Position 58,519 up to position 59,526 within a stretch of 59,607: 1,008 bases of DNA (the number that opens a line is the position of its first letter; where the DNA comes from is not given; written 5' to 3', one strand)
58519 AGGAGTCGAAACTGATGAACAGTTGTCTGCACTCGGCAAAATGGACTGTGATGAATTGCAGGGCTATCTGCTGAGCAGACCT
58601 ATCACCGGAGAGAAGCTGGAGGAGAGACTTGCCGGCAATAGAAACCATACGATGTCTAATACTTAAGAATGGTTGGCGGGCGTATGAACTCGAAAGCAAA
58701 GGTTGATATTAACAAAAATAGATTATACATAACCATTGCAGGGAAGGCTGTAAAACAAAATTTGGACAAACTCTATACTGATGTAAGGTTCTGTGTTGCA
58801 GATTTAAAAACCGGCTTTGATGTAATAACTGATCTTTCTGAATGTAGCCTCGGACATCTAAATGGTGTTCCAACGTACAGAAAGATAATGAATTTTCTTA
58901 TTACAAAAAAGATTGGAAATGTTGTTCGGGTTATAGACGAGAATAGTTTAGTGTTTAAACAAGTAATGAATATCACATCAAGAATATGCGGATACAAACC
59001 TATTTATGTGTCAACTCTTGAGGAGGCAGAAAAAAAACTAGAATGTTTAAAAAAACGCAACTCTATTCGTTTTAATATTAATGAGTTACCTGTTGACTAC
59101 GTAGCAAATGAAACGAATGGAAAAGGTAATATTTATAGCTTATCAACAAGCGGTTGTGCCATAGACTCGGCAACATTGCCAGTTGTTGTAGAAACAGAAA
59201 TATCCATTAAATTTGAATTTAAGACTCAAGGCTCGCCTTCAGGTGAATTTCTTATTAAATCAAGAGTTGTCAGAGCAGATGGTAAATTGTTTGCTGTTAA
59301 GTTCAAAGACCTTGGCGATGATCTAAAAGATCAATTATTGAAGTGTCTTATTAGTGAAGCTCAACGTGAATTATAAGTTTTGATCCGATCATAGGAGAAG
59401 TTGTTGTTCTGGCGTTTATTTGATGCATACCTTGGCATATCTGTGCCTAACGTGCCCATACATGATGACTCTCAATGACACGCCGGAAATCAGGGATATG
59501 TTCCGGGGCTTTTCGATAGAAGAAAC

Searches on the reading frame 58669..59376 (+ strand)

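Call 44: search_protein_families(library=ncbifam, proteins=[window:58669-59376:+], max_evalue=0.00001)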
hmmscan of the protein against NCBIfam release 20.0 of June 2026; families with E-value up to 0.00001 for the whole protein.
window:58669-59376:+ (235 aa): 0 families

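Call 60: search_protein_families(library=pfam, proteins=[window:58669-59376:+], max_evalue=0.0001)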
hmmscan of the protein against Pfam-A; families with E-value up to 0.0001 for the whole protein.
window:58669-59376:+ (235 aa): 1 family
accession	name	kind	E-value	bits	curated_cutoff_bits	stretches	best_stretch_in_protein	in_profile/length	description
PF07238.19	PilZ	-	1.2e-07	32.5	22.5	1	129-227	2-100/102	PilZ domain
